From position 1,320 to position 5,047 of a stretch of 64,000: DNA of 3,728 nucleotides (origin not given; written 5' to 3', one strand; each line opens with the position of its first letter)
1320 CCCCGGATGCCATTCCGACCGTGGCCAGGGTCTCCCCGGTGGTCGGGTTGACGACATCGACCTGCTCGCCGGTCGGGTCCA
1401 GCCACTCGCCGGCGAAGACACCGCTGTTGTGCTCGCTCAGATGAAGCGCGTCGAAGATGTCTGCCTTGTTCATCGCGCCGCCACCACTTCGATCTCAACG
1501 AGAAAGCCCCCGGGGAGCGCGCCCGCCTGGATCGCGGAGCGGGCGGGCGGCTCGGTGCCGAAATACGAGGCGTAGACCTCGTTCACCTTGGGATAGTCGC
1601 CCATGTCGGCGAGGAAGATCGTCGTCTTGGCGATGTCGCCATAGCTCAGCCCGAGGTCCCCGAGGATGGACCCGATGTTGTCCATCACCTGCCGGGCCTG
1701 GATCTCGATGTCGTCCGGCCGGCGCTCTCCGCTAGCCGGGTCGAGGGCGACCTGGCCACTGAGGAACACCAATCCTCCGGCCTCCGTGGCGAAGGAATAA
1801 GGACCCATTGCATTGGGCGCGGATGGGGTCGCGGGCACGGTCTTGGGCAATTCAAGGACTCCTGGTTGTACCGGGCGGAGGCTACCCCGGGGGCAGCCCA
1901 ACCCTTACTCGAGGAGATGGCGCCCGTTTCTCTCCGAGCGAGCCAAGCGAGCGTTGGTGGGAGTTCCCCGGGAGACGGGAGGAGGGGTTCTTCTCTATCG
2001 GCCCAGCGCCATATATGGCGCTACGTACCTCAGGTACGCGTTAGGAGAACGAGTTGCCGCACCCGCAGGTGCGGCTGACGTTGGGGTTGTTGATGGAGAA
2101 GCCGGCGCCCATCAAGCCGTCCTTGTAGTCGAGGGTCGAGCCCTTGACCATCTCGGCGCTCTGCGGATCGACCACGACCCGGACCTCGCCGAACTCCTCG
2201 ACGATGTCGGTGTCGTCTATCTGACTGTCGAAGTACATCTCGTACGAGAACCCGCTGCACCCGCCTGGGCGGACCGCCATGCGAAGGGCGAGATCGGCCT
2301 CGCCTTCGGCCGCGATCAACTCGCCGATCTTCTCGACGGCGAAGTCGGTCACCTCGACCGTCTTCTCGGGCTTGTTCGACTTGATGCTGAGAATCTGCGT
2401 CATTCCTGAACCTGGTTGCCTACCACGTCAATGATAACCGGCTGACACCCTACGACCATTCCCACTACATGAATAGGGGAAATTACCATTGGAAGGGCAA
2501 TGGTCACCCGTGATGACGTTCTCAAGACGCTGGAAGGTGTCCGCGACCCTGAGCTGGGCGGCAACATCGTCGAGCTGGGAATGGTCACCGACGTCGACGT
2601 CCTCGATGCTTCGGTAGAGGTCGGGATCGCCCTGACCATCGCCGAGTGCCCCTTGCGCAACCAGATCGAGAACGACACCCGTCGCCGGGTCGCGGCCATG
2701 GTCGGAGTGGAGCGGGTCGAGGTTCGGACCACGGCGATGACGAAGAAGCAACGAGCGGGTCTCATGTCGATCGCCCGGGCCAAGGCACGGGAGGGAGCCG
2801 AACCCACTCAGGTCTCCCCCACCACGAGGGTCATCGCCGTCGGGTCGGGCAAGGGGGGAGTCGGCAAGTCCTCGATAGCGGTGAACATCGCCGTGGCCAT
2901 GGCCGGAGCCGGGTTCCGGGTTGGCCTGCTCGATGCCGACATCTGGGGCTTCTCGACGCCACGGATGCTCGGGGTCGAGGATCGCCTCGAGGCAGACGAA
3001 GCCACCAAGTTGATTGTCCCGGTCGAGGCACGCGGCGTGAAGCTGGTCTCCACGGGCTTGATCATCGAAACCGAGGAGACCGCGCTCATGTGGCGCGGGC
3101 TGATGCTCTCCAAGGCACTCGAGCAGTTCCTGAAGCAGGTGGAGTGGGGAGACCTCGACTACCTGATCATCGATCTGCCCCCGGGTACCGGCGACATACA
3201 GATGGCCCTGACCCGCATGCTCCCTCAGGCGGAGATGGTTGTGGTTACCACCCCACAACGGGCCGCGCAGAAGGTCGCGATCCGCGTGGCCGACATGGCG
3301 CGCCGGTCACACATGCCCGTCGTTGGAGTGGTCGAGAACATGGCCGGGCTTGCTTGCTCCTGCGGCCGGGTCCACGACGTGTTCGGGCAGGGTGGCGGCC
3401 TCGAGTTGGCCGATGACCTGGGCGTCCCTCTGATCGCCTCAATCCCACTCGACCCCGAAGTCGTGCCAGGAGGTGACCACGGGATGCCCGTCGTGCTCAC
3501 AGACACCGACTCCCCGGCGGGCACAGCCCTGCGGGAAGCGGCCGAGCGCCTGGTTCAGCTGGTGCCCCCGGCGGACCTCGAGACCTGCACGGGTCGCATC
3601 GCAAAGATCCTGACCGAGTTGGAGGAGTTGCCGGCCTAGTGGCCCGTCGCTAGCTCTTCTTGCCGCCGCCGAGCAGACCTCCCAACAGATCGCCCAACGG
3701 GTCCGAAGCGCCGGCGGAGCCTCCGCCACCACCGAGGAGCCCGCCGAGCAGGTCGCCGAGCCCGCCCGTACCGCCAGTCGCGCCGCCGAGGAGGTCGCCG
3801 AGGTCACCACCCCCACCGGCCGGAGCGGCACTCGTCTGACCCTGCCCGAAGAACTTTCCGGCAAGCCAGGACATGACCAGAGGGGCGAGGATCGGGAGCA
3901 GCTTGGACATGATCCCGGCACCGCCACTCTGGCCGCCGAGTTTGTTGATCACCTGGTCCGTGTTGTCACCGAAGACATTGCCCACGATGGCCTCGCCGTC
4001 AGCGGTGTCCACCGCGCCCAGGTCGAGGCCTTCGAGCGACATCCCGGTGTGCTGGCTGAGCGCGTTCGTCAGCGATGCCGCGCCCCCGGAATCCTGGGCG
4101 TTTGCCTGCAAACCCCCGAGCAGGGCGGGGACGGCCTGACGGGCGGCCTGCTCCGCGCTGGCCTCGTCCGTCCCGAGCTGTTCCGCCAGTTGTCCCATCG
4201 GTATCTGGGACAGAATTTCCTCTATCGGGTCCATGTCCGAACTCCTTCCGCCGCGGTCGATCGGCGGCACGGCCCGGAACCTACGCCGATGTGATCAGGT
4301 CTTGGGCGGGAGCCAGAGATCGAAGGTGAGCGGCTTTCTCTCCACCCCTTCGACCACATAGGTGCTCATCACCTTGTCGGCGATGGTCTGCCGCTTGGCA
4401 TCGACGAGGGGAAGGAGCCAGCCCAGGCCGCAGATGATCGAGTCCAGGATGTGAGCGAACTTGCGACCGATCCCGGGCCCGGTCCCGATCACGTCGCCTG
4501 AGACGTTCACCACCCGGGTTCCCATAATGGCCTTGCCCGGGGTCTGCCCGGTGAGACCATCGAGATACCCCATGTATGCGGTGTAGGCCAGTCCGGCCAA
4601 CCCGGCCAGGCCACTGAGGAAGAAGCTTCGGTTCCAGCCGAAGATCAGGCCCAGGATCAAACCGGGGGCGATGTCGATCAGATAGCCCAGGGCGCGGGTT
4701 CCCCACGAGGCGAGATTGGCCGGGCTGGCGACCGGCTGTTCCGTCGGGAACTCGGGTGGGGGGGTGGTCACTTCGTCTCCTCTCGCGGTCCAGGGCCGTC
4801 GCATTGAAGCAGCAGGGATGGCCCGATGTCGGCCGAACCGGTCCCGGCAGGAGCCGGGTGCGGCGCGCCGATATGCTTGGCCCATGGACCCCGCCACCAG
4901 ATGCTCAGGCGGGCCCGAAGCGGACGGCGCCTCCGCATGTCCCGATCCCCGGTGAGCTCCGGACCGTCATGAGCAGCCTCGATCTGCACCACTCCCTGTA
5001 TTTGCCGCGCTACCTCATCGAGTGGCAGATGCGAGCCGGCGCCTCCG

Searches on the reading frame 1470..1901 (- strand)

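Call 18: search_protein_families(library=pfam, proteins=[window:1470-1901:-], max_evalue=0.001)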
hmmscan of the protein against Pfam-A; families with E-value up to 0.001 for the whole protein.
window:1470-1901:- (143 aa): 1 family
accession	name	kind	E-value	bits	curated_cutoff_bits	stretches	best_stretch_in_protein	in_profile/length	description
PF01042.26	Ribonuc_L-PSP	-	8.5e-35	119.8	27.3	1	27-142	3-120/121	Endoribonuclease L-PSP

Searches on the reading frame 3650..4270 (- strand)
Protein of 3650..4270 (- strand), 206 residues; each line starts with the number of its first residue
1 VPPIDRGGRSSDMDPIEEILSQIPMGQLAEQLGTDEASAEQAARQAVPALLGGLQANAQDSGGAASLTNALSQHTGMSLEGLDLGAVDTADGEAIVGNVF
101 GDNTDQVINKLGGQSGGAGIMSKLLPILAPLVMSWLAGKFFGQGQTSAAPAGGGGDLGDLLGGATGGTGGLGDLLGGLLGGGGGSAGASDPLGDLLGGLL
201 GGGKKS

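Call 18: search_protein_families(library=pfam, proteins=[window:3650-4270:-], max_evalue=0.001)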
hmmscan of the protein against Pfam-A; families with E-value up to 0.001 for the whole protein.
window:3650-4270:- (206 aa): 1 family
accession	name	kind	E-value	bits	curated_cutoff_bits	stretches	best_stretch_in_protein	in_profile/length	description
PF06078.17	DUF937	-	3.8e-25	89.3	25.4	1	20-137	7-133/135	Bacterial protein of unknown function (DUF937)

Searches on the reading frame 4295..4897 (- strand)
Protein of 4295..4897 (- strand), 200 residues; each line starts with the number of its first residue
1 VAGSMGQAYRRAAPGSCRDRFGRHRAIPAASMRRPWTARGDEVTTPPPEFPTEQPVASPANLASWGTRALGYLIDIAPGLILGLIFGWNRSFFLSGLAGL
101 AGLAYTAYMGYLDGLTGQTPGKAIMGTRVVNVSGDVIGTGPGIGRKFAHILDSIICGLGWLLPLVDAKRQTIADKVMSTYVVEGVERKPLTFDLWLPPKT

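Call 18: search_protein_families(library=pfam, proteins=[window:4295-4897:-], max_evalue=0.001)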
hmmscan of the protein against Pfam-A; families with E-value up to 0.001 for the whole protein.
window:4295-4897:- (200 aa): 1 family
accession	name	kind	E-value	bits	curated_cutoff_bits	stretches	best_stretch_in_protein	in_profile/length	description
PF06271.18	RDD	-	2e-12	48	24.1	1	63-177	2-136/137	RDD family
